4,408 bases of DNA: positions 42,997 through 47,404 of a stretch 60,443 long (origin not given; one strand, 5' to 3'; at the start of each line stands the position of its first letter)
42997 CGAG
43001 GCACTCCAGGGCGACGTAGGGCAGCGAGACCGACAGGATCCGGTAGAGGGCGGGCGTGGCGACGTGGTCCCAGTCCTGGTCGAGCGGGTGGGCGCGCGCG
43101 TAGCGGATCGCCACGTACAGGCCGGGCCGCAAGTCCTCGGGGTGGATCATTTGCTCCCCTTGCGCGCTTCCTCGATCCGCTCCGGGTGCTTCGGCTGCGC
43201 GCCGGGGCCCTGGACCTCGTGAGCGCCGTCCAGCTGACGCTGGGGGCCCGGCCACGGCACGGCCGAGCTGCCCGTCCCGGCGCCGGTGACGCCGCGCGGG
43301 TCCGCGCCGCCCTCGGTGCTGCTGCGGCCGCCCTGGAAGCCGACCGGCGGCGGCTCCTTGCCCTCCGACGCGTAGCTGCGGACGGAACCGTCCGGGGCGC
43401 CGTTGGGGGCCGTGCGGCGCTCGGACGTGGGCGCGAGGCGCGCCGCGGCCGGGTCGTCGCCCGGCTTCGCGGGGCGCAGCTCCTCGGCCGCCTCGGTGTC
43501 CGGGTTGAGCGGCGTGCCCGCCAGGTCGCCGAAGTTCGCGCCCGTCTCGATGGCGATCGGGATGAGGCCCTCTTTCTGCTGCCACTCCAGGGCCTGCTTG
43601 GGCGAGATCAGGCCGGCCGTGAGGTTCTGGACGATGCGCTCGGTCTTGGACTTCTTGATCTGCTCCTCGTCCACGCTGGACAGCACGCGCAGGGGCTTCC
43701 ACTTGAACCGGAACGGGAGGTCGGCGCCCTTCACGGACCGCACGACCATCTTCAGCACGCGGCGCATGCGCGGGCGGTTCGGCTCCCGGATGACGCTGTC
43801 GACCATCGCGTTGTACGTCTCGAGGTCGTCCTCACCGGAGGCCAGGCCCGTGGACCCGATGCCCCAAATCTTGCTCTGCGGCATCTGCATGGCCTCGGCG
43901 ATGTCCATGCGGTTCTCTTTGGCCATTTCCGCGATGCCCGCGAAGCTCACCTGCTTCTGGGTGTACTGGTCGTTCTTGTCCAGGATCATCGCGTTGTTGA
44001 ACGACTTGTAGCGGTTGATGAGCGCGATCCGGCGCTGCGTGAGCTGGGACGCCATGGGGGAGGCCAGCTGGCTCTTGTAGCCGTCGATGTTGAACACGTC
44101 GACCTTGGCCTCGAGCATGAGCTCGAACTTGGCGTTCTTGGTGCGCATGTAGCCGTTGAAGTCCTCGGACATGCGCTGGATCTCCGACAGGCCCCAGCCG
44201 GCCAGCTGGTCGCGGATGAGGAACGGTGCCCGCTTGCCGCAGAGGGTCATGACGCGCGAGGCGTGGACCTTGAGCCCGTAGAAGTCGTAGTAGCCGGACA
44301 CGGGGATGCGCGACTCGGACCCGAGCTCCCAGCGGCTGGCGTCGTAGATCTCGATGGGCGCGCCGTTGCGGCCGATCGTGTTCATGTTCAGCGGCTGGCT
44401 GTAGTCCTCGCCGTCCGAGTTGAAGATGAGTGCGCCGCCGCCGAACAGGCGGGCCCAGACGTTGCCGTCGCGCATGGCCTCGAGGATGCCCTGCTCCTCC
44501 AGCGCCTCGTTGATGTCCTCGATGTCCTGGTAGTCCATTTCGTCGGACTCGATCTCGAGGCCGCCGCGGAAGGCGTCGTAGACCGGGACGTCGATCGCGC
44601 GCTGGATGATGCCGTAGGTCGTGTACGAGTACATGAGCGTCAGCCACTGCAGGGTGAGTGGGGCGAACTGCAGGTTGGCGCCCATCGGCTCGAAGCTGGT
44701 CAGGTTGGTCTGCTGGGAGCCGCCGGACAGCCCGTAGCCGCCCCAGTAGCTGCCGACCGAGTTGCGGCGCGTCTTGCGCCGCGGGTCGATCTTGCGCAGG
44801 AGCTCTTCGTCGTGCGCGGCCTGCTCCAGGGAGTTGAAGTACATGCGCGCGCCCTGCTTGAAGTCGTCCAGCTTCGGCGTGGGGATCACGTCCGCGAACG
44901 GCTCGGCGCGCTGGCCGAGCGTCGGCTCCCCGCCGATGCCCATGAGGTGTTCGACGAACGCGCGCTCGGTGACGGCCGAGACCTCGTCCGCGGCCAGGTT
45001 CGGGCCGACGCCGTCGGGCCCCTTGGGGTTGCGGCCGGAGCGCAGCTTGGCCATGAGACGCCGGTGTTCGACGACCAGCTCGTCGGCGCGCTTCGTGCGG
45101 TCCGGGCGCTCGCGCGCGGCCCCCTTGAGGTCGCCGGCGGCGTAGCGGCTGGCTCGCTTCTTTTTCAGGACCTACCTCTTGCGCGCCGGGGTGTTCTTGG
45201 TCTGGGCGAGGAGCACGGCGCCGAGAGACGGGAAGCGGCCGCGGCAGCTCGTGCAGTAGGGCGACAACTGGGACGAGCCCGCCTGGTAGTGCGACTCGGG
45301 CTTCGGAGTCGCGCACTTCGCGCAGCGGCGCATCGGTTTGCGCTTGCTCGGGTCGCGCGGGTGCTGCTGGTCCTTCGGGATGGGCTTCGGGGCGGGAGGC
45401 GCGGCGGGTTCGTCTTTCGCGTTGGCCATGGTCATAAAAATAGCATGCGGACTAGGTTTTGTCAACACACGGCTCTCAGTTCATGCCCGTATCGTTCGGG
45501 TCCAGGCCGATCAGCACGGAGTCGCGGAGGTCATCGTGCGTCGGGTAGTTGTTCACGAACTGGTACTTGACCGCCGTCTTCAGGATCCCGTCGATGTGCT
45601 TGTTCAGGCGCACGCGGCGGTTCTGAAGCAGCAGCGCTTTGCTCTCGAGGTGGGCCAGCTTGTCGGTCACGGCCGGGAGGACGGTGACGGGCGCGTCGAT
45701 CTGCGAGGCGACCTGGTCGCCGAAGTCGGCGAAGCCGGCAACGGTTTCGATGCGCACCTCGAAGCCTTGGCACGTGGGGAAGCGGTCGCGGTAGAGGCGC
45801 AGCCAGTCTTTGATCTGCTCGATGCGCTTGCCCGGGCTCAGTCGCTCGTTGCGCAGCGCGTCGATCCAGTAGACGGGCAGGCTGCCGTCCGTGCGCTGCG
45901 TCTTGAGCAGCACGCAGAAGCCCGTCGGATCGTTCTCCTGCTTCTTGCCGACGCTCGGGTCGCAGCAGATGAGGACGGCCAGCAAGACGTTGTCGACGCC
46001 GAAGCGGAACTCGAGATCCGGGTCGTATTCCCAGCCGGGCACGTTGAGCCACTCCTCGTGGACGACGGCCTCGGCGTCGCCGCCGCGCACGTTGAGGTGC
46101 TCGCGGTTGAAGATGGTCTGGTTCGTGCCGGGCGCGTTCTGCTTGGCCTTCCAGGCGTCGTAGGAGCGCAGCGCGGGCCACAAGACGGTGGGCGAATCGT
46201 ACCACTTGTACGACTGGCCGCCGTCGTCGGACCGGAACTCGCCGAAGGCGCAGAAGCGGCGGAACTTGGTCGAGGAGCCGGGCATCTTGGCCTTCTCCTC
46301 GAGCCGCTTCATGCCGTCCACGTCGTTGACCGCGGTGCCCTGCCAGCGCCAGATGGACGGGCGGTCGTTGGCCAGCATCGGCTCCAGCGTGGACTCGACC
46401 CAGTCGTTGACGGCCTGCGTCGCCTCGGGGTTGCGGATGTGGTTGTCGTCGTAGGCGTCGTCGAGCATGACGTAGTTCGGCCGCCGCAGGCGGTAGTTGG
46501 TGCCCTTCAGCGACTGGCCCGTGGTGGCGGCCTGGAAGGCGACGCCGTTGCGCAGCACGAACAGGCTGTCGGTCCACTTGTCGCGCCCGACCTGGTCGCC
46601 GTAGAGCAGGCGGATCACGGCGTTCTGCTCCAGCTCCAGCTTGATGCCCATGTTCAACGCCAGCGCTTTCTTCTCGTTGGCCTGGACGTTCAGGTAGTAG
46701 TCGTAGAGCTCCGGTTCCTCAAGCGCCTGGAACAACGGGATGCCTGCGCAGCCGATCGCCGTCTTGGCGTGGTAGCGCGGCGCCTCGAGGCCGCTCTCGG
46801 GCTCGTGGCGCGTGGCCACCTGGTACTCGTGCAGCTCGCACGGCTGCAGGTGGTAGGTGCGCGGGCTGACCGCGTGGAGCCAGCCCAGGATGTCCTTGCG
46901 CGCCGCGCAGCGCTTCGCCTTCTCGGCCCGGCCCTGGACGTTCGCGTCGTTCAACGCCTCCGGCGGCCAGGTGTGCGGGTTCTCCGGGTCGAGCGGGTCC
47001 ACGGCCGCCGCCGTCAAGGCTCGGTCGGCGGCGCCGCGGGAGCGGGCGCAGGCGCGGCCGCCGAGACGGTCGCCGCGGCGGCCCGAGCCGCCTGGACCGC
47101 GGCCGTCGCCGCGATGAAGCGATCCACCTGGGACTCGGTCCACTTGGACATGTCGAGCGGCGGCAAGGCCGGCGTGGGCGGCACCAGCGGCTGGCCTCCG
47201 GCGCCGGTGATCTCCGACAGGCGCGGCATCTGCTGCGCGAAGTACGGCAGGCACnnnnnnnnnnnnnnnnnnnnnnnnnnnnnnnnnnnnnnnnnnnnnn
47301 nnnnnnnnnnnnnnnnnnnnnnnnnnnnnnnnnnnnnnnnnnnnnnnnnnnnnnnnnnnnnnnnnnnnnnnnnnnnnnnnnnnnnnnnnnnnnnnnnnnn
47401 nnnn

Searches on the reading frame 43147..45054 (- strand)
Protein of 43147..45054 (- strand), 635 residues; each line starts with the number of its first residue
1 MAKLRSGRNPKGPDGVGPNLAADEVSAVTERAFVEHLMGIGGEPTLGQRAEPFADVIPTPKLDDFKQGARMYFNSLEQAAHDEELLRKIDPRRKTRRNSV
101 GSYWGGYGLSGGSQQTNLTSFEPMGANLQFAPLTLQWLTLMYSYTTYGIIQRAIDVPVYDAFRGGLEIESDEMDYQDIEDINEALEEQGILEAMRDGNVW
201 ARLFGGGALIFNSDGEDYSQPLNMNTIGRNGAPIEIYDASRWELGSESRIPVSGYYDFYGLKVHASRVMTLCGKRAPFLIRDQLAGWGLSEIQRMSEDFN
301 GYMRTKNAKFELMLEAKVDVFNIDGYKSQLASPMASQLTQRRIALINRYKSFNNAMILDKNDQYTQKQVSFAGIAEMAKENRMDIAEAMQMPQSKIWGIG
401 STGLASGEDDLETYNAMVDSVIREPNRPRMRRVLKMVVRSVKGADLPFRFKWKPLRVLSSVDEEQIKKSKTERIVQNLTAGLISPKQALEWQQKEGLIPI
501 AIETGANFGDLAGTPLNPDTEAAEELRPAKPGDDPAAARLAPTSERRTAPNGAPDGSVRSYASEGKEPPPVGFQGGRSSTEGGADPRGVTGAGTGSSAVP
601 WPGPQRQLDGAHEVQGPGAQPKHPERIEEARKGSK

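Call 7: search_protein_families(library=phrogs, proteins=[window:43147-45054:-], max_evalue=0.001)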
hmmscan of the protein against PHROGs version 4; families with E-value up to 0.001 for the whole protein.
window:43147-45054:- (635 aa): 7 families
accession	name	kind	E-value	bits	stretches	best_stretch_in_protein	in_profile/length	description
phrog_146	-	head and packaging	4.7e-69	234.8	1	129-523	46-459/587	portal protein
phrog_15528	-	head and packaging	1.1e-26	94.4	1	144-490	70-442/794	portal protein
phrog_12751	-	unknown function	2.6e-22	80.3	1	285-490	8-216/283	-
phrog_30637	-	unknown function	1.4e-11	44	1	260-488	2-233/1119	-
phrog_15615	-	head and packaging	6.4e-11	43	1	139-288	36-191/194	virion structural protein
phrog_4660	-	head and packaging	5.1e-07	29.4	1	149-488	122-472/765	minor head protein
phrog_220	-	head and packaging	0.00012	21.2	1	277-443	216-382/1338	minor head protein and DNA pilot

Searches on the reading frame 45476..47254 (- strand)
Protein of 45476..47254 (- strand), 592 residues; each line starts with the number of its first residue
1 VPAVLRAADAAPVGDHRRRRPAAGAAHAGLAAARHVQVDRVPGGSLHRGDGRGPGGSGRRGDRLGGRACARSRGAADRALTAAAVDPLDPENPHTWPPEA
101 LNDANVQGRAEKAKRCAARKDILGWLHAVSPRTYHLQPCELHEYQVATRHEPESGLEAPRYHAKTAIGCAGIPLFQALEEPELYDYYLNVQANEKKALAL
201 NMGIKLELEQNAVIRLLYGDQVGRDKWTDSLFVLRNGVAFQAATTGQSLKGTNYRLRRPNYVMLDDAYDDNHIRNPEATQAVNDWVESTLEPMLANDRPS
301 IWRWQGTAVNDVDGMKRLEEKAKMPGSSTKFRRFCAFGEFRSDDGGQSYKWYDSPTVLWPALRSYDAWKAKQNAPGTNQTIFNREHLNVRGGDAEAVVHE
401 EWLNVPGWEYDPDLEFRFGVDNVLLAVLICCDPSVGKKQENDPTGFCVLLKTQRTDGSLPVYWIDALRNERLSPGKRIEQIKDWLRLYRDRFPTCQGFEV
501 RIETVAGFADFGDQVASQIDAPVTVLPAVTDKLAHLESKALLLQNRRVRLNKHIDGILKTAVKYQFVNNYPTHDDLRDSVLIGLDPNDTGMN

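Call 7: search_protein_families(library=phrogs, proteins=[window:45476-47254:-], max_evalue=0.001)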
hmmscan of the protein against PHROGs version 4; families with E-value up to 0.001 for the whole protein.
window:45476-47254:- (592 aa): 1 family
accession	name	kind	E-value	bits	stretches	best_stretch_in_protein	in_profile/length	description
phrog_38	-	head and packaging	5e-28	99.2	1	152-582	306-698/760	terminase large subunit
